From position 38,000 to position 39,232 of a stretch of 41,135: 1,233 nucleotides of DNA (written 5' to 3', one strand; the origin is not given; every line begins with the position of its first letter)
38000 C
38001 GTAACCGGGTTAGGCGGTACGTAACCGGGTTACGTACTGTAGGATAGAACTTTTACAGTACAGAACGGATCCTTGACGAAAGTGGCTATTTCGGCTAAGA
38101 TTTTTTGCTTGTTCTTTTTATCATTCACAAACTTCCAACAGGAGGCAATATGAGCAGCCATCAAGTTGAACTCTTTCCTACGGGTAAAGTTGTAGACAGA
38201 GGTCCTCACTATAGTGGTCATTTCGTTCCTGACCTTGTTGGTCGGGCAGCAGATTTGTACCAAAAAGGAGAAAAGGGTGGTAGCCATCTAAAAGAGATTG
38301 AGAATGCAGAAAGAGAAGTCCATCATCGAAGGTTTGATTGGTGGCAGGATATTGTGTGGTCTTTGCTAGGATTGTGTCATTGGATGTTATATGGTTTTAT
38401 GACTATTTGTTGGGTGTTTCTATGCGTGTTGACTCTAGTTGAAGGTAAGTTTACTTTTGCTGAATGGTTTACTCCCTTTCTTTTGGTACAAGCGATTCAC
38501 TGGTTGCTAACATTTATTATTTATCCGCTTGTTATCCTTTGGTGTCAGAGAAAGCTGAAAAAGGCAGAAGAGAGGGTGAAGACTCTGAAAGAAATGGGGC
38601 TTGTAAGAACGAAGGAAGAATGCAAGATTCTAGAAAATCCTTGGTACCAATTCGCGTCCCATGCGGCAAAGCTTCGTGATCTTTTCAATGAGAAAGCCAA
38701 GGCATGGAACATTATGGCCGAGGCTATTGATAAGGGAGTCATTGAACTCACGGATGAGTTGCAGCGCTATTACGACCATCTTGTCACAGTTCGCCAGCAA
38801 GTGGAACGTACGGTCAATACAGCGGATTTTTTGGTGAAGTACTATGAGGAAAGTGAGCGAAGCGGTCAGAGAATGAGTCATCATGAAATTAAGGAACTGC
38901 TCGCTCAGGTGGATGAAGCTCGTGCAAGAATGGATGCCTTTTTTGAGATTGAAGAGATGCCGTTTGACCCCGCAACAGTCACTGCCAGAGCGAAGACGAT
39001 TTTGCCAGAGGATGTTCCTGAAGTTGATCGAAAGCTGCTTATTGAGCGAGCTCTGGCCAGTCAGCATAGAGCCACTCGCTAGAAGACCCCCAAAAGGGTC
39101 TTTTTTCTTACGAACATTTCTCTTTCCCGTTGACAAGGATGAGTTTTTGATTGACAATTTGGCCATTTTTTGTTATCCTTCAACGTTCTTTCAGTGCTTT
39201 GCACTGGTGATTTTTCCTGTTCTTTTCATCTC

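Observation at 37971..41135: GC-rich islet C: repeat-bounded block of membrane protein plus giant lipoprotein, using different expression signals from the backbone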

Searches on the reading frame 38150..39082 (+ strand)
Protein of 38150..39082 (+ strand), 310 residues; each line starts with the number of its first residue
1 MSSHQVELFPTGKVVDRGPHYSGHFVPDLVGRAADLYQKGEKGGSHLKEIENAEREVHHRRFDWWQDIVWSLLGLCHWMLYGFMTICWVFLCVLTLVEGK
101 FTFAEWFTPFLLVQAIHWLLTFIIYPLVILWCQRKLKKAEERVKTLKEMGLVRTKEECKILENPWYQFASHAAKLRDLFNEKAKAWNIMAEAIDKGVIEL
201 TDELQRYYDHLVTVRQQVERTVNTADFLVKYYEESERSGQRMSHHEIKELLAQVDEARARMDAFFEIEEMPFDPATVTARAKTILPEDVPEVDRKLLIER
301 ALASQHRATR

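Call 10: search_protein_families(library=pfam, proteins=[window:38150-39082:+], max_evalue=0.01)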
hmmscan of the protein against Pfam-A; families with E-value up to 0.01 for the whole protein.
window:38150-39082:+ (310 aa): 0 families

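Call 11: search_protein_families(library=ncbifam, proteins=[window:38150-39082:+], max_evalue=0.01)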
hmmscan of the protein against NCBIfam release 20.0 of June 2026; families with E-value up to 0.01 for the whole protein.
window:38150-39082:+ (310 aa): 0 families

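Call 12: find_encoding_contigs(protein=window:38150-39082:+, flank=10000, max_places=10)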
Protein window:38150-39082:+ (310 aa): 23 contigs read that carry it; 9 places shown.
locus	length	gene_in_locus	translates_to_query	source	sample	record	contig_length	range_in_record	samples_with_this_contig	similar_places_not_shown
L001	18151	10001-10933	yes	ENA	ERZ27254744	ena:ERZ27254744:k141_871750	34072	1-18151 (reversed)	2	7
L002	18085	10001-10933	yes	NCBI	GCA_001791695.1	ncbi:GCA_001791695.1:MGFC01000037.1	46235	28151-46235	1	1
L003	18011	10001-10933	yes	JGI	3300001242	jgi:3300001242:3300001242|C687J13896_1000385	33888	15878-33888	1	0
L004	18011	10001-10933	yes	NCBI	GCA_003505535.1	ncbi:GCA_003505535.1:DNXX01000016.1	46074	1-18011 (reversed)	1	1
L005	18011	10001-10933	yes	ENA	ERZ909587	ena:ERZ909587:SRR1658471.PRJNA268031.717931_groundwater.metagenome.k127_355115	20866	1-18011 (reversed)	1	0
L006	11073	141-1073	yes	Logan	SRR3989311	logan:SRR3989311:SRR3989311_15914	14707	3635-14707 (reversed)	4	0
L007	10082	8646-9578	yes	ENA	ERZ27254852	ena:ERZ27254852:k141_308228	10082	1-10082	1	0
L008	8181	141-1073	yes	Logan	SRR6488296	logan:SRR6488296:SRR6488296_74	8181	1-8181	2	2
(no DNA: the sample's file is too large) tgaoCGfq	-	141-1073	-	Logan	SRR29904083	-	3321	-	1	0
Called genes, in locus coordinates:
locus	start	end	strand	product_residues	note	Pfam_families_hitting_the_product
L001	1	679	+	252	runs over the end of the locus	PF01790:LGT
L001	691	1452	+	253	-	PF01978:TrmB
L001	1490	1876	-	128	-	-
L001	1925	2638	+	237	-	-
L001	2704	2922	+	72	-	-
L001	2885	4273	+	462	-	PF00931:NB-ARC (faint), PF02463:SMC_N (faint), PF03193:RsgA_GTPase (faint), PF13175:AAA_15 (faint), PF13476:AAA_23 (faint), PF13481:AAA_25 (faint), PF13555:AAA_29 (faint), PF00005:ABC_tran, +14 more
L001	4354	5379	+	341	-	-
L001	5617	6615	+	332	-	PF01699:Na_Ca_ex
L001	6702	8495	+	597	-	PF01807:Zn_ribbon_DnaG, PF08275:DNAG_N, PF01751:Toprim, PF13155:Toprim_2, PF13662:Toprim_4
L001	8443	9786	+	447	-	PF00140:Sigma70_r1_2, PF04542:Sigma70_r2, PF04539:Sigma70_r3, PF04545:Sigma70_r4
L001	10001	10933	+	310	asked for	-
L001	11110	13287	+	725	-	-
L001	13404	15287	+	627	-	PF25917:BSH_RND, PF25984:BSH_YknX (faint), PF25990:Beta-barrel_YknX (faint), PF26002:Beta-barrel_AprE (weak), PF25967:RND-MFP_C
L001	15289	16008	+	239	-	PF00005:ABC_tran, PF02463:SMC_N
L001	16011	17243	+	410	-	PF12704:MacB_PCD, PF02687:FtsX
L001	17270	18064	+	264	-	-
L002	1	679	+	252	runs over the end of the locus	PF01790:LGT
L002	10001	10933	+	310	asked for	-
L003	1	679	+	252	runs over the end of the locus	PF01790:LGT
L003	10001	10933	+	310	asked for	-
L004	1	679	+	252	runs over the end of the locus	PF01790:LGT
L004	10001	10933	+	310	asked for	-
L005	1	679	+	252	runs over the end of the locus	PF01790:LGT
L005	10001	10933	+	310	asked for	-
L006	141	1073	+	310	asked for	-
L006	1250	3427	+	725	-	-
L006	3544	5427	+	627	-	PF25917:BSH_RND, PF25984:BSH_YknX (faint), PF25990:Beta-barrel_YknX (faint), PF26002:Beta-barrel_AprE (weak), PF25967:RND-MFP_C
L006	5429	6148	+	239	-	PF00005:ABC_tran, PF02463:SMC_N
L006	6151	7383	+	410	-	PF12704:MacB_PCD, PF02687:FtsX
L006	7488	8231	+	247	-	-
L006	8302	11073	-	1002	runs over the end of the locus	-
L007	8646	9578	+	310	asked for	-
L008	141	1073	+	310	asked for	-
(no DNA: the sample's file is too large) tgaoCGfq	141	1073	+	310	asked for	-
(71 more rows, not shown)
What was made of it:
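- On Bacterial lipoprotein (Lgt/Lsp substrate): An Lgt (PF01790) gene lies at window 28046-28828 (call 12).
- Checked: The lipoprotein is 725 aa in total (call 12).
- lgt is encoded in the window (call 12).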

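Call 15: find_homologous_proteins(query=L001:11110-13284:+)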
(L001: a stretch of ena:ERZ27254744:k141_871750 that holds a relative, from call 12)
Query L001:11110-13284:+: 8000 candidates shared short words with the query, none scored E <= 0.001.

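Call 16: find_homologous_proteins(query=window:38150-39079:+)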
Query window:38150-39079:+ (310 aa): 3 proteins with E <= 0.001 among 2403 candidates.
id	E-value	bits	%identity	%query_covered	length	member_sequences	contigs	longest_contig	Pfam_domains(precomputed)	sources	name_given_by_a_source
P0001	2.3e-210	716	100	100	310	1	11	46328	-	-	-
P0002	1.1e-82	296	47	98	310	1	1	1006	-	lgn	-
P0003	4.6e-72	261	46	91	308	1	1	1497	-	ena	-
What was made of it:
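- p310 has only two known homologues (call 16).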

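Call 20: find_related_loci(query=A1, collection=genome_contigs, flank=10000)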
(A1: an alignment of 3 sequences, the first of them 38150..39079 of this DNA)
Query A1 (310 aa) in genome_contigs; peptide patterns used: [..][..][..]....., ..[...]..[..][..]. (x = any residue, [..] = any of these).
86 stretches matched a pattern, but none encodes a relative of the query by tblastn (E <= 1e-3).
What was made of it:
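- Tried and rejected: The p310 profile found nothing in genome_contigs (call 20).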

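Call 38: find_homologous_proteins(query=A2, max_evalue=0.00001)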
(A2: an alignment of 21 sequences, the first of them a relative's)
Query A2 (21 sequences): 8000 candidates shared short words with the query, none scored E <= 0.00001.
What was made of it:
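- Tried and rejected: I suspect the list of 8000 candidates was a cap that crowded out true relatives (calls 15, 38).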

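Call 40: find_encoding_contigs(protein=P0002, flank=8000, max_places=3)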
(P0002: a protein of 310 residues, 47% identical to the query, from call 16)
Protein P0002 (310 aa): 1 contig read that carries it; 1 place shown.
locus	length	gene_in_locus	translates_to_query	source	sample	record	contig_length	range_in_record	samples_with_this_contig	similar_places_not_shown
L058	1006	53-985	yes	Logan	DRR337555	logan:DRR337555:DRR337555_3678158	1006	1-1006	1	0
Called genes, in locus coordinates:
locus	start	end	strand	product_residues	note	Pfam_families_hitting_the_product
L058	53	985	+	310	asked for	-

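Call 41: find_encoding_contigs(protein=P0003, flank=8000, max_places=3)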
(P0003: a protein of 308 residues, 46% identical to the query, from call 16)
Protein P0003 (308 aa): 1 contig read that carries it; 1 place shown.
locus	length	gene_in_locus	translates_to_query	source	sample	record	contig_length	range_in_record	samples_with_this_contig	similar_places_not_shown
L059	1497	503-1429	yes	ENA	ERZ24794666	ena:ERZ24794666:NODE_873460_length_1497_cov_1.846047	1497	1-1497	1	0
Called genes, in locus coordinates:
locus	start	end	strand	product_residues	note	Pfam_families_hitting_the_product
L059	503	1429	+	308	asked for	-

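Call 53: search_protein_families(library=pfam, proteins=[L006:7488-8231:+, L006:8302-11073:-, L001:13404-15287:+], max_evalue=0.01)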
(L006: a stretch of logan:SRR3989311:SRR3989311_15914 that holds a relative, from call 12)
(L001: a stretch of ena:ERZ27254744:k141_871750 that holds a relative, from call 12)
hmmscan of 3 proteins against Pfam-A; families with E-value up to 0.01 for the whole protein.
L006:7488-8231:+ (247 aa): 0 families

L006:8302-11073:- (923 aa): 0 families

L001:13404-15287:+ (627 aa): 6 families
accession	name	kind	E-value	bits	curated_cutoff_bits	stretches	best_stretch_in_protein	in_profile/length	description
PF16576.10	HlyD_D23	-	3.1e-10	40.1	30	2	378-543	27-203/214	Barrel-sandwich domain of CusB or HlyD membrane-fusion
PF13437.12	HlyD_3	-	2.5e-09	38.3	22.2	1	447-552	2-106/106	HlyD family secretion protein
PF12700.13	HlyD_2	-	2.5e-05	23.7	25.1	1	7-125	8-125/416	HlyD family secretion protein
PF00364.28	Biotin_lipoyl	-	5.1e-05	23.5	22.1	0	64-94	43-73/73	Biotin-requiring enzyme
PF13533.13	Biotin_lipoyl_2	-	0.00035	20.8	29.8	1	64-92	1-29/32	Biotin-lipoyl like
PF00529.27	CusB_dom_1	-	0.0013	19.4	26.5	0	337-559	12-87/89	Cation efflux system protein CusB domain 1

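Call 63: predict_structure(alignment_id=A1)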
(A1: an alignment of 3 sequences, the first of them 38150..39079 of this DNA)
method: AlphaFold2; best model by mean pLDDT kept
length: 310 residues; sequences in the alignment: 3
mean_pLDDT: 66.4   pTM: 0.48
mean pLDDT of the five models: 66.4, 62.5, 58.1, 53.1, 52.1
residues with pLDDT >= 90: 0; 70-90: 168; 50-70: 78; < 50: 64
segments of 3 or more residues with pLDDT < 50: 13-25, 44-61, 149-151, 270-274, 288-292, 301-310
pLDDT, mean of each block of 10 residues (from residue 1): 67 45 53 77 51 46 59 76 78 71 68 78 74 70 57 60 77 85 81 73 79 82 80 74 72 73 60 48 48 53 41
secondary structure, 60 per line:
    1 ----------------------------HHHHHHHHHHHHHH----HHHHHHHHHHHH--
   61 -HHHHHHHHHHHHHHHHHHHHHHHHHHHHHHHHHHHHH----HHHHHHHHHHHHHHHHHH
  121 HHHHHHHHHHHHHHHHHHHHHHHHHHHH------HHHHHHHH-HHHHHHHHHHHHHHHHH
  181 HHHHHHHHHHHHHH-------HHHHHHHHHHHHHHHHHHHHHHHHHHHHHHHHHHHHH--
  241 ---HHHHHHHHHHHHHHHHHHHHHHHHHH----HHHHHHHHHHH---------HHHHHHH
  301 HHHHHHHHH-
elements in order: H29-42 H47-58 H62-98 H103-148 H155-162 H164-194 H202-238 H244-269 H274-284 H294-309
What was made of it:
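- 38150..39082 (+): p310: a 310-aa membrane-hairpin protein with transmembrane helices at about 68-97 and 106-132. The N-terminal and helical C-terminal domains are inferred to be cytoplasmic. AF2 model is helical, pLDDT 66 (call 63).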

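Call 83: search_solved_structures(query=A1, max_evalue=1)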
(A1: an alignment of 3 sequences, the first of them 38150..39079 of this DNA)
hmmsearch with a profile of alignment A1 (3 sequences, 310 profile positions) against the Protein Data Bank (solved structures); distinct sequences matched with E-value up to 1: 3.
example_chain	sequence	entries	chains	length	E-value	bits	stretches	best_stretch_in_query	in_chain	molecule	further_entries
9rcv_E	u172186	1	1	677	0.39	13.4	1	11-126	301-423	Antigen peptide transporter 2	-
5u1d_B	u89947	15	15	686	0.4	13.4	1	11-126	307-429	Antigen peptide transporter 2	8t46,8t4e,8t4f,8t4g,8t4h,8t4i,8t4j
9n63_B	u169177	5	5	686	0.4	13.4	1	11-126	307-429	Antigen peptide transporter 2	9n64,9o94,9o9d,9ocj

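Call 84: search_solved_structures(query=A2, max_evalue=1)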
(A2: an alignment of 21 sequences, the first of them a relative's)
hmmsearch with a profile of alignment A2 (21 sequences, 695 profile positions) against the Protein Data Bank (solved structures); distinct sequences matched with E-value up to 1: 12.
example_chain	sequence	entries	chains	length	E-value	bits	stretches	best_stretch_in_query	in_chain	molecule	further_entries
9jmh_A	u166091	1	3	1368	0.009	17.7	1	510-679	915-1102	Spike glycoprotein,Fibritin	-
6xso_A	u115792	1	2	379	0.21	13.2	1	336-416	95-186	Cellulase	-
7u6r_A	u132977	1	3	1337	0.56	11.8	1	534-618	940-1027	PDF-2180 Spike glycoprotein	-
9jmf_A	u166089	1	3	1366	0.58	11.8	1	534-618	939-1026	Spike glycoprotein,Fibritin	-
8z4t_A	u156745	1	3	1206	0.66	11.5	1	535-679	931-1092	Spike glycoprotein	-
7x27_G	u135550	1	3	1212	0.67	11.5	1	535-679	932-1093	Spike glycoprotein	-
9xvr_B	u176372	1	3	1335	0.7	11.5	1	541-677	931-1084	RU15-1 spike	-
6nb3_A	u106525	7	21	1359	0.74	11.4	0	535-679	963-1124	Spike glycoprotein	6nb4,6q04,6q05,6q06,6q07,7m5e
9dkk_B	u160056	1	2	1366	0.74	11.4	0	535-679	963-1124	Spike protein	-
7x25_G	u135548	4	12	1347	0.77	11.3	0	535-679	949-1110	Spike glycoprotein | MERS-CoV Spike glycoprotein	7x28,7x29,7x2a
8ifn_B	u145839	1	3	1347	0.77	11.3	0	535-679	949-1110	Spike glycoprotein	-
7ymt_A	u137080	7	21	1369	0.79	11.3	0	535-679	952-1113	Spike glycoprotein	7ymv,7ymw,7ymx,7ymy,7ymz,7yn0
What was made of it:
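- Tried and rejected: PDB sequence profiles gave only noise (calls 83, 84).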
